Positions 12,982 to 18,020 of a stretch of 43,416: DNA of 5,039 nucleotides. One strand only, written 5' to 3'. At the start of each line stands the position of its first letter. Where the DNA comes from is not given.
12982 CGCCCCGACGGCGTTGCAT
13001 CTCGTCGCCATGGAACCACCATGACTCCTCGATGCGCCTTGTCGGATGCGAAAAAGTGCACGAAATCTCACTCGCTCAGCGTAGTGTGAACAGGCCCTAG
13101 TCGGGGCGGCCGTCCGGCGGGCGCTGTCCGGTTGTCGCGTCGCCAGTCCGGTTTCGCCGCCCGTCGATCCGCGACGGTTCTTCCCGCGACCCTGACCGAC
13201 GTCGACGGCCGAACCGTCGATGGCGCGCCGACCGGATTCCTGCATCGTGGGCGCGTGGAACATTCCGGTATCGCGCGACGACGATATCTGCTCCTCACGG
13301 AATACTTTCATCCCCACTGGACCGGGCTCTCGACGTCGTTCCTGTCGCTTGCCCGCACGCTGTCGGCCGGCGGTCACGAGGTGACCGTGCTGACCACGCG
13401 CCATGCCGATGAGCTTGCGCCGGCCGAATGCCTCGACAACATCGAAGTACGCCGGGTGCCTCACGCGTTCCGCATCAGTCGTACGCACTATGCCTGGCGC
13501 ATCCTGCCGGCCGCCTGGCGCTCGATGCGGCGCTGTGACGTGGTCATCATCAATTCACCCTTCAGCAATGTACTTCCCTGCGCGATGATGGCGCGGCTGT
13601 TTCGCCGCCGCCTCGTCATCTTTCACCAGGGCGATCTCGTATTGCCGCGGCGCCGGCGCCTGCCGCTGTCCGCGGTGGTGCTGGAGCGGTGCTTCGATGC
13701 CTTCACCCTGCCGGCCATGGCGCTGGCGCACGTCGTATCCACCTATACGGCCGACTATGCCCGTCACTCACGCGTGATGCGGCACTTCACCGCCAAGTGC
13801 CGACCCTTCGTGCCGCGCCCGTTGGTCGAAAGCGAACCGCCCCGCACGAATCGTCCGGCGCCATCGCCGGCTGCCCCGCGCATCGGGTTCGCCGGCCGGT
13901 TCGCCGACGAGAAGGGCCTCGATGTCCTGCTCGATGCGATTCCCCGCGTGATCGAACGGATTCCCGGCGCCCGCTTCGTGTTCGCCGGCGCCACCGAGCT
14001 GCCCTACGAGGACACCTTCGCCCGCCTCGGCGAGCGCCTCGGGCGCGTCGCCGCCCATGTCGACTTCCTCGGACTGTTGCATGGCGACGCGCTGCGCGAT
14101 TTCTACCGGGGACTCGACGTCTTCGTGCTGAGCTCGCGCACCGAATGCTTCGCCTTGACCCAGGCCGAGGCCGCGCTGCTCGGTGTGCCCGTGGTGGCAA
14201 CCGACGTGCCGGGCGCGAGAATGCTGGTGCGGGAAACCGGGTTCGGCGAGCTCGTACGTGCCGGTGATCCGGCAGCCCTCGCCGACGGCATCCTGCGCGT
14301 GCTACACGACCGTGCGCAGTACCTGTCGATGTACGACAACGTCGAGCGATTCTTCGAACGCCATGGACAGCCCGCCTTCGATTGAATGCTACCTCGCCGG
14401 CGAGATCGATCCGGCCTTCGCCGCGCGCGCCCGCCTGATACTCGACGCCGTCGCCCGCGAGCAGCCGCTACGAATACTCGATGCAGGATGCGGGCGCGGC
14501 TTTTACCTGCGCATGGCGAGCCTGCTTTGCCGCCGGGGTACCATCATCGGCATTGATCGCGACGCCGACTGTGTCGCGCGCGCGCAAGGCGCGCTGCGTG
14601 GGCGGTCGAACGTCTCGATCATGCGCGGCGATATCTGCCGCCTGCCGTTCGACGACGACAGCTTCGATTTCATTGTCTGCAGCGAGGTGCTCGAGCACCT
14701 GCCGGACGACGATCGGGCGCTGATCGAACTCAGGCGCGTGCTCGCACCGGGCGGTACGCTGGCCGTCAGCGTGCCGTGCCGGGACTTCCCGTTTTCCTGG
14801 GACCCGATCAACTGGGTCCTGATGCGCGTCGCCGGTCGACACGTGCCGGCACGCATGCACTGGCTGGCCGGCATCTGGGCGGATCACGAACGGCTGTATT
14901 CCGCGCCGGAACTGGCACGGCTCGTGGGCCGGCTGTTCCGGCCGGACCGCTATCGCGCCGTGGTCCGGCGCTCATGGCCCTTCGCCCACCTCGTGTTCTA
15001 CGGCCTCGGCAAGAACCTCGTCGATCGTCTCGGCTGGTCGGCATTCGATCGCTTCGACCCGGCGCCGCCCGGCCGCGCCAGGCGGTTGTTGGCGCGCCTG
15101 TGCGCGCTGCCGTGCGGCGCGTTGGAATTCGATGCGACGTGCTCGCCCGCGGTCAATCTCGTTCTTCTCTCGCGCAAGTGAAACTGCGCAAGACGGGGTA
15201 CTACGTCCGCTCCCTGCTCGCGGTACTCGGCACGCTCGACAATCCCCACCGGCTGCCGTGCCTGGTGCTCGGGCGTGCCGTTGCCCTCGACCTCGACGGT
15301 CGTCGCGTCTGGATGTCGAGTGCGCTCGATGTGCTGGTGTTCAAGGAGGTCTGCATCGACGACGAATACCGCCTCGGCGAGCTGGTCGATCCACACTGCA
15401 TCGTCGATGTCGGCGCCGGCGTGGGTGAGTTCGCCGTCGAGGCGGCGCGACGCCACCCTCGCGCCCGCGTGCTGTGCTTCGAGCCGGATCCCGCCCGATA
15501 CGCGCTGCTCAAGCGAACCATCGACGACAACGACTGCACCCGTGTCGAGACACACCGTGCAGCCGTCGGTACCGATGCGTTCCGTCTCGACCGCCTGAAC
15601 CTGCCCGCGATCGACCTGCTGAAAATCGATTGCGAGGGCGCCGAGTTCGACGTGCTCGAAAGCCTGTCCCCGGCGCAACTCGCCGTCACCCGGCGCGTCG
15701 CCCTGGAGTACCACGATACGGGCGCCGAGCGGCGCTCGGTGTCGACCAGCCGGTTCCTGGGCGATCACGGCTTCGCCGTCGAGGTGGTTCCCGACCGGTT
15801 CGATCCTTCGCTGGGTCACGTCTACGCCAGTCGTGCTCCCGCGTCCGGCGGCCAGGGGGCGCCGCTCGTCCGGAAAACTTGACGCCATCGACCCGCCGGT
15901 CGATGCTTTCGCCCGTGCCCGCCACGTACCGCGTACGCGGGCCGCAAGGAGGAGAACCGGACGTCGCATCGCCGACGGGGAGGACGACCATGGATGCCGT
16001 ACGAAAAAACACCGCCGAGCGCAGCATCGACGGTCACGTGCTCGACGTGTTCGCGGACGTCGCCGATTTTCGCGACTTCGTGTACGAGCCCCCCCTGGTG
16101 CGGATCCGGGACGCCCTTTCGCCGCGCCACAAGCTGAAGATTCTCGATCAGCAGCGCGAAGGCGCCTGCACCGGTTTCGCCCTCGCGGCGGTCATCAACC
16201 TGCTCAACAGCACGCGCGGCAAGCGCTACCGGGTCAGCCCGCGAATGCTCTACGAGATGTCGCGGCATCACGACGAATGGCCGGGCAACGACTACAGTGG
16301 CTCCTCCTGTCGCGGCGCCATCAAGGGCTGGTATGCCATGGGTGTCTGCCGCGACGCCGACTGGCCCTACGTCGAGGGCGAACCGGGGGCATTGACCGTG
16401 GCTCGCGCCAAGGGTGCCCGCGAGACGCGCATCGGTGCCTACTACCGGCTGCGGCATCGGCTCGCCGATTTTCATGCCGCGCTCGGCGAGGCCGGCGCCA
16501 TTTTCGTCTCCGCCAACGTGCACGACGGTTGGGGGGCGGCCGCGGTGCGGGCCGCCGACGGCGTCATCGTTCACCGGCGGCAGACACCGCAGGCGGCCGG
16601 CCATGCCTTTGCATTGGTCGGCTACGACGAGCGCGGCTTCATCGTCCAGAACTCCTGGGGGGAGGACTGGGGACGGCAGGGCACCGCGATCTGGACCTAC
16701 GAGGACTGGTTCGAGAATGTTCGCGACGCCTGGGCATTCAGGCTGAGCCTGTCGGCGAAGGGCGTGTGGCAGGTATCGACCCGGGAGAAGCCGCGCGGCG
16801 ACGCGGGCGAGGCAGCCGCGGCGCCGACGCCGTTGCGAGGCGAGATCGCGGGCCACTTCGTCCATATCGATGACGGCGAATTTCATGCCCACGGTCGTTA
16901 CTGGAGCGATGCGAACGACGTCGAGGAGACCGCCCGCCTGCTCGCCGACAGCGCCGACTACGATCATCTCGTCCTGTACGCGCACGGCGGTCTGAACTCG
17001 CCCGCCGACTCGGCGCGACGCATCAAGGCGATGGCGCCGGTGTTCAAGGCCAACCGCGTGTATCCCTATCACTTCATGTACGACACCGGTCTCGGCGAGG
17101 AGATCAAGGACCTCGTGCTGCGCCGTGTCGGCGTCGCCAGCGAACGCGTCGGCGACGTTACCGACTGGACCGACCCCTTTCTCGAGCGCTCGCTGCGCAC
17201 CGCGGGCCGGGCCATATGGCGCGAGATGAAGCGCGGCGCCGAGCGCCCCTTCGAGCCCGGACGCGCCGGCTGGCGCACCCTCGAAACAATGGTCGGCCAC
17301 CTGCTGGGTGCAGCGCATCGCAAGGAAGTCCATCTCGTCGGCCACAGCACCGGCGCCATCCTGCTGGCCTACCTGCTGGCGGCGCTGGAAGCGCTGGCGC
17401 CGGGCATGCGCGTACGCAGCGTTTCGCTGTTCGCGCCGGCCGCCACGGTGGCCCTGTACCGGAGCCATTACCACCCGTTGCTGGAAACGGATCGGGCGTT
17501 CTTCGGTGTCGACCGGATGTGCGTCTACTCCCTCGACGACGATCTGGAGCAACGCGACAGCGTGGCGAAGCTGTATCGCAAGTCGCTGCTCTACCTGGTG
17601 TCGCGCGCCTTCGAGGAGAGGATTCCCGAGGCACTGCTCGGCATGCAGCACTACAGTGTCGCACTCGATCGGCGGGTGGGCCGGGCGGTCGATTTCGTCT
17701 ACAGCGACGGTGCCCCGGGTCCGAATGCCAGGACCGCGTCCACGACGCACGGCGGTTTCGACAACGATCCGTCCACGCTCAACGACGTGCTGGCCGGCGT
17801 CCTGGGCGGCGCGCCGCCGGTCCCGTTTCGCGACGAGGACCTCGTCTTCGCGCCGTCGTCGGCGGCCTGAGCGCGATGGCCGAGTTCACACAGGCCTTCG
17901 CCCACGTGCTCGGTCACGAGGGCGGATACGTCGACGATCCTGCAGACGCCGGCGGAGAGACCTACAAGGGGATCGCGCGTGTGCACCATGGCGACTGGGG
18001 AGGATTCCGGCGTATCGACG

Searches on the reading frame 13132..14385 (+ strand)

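Call 26: search_protein_families(library=pfam, proteins=[window:13132-14385:+], max_evalue=0.0001)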
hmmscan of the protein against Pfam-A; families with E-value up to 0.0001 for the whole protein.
window:13132-14385:+ (417 aa): 5 families
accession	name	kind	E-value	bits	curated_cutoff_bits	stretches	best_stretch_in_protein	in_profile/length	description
PF13692.12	Glyco_trans_1_4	-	4.6e-30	105.2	27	1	249-393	2-142/142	Glycosyl transferases group 1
PF00534.26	Glycos_transf_1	-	1.8e-26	93.1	26.4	1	249-403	16-168/172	Glycosyl transferases group 1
PF20706.3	GT4-conflict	-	5.2e-14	52.5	26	1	216-373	165-326/385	Family 4 Glycosyltransferase in conflict systems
PF13439.12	Glyco_transf_4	-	8.8e-12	45.8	28.5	1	64-212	2-150/170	Glycosyltransferase Family 4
PF13579.12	Glyco_trans_4_4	-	7.8e-09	36.5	29.7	1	64-215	1-147/158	Glycosyl transferase 4-like domain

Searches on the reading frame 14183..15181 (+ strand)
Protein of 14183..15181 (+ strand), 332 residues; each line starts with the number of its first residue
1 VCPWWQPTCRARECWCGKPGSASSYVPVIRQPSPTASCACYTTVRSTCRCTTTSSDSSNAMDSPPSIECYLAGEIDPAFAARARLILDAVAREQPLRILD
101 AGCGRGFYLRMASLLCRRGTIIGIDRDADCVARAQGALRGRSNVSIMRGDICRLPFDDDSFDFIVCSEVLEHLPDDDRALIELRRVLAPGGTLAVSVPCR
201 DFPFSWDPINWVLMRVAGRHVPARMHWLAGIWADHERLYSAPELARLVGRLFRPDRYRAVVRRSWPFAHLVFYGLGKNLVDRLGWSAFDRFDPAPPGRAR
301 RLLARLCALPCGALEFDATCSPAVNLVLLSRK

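Call 26: search_protein_families(library=pfam, proteins=[window:14183-15181:+], max_evalue=0.0001)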
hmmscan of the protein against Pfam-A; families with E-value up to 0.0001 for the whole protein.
window:14183-15181:+ (332 aa): 9 families
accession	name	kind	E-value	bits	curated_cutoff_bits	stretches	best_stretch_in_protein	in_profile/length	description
PF08241.18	Methyltransf_11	-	3.4e-24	85.7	21.2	1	99-194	1-94/95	Methyltransferase domain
PF13649.12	Methyltransf_25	-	1.9e-21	77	27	1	98-191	1-97/97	Methyltransferase domain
PF13847.12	Methyltransf_31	-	1.7e-20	73.6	27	1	96-200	5-116/145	Methyltransferase domain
PF13489.12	Methyltransf_23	-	9.9e-18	64.8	27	1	83-248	10-154/164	Methyltransferase domain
PF08242.18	Methyltransf_12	-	1.7e-15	58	30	1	99-193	1-98/98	Methyltransferase domain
PF01209.24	Ubie_methyltran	-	3.1e-12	46.8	20.1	1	85-195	38-151/233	ubiE/COQ5 methyltransferase family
PF05401.17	NodS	-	2.6e-08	34.4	24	1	97-198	46-147/201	Nodulation protein S (NodS)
PF03141.22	Methyltransf_29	-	1.5e-05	24.2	23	1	97-198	120-220/506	Putative S-adenosyl-L-methionine-dependent methyltransferase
PF07021.18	MetW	-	3.7e-05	23.9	21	1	96-186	15-101/193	Methionine biosynthesis protein MetW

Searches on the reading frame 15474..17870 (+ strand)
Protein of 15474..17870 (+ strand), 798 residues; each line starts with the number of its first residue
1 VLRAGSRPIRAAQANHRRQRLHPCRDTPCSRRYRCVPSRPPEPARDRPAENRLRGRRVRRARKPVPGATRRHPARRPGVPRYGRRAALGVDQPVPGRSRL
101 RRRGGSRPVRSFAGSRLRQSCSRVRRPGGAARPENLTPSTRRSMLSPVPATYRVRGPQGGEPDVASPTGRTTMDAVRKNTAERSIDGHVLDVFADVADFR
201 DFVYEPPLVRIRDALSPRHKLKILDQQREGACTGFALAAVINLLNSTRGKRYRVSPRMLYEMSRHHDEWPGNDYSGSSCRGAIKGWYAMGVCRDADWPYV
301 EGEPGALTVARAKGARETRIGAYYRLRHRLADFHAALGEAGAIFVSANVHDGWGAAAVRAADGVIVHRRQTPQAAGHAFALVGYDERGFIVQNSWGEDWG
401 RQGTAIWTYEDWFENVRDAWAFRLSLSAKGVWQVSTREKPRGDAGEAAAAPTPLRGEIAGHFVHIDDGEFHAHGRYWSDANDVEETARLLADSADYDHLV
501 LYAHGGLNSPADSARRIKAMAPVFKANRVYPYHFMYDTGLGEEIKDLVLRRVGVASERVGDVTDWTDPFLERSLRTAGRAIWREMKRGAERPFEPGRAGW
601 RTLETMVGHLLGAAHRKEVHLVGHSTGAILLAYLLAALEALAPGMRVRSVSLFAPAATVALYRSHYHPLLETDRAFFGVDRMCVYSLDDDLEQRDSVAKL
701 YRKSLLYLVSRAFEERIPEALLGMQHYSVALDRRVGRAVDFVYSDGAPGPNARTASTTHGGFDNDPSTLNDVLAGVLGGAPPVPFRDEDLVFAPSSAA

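Call 26: search_protein_families(library=pfam, proteins=[window:15474-17870:+], max_evalue=0.0001)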
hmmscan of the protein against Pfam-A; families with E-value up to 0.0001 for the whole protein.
window:15474-17870:+ (798 aa): 1 family
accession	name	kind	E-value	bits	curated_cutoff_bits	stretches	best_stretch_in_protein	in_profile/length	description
PF00112.29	Peptidase_C1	-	9.1e-11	42.7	20.7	1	222-404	16-199/220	Papain family cysteine protease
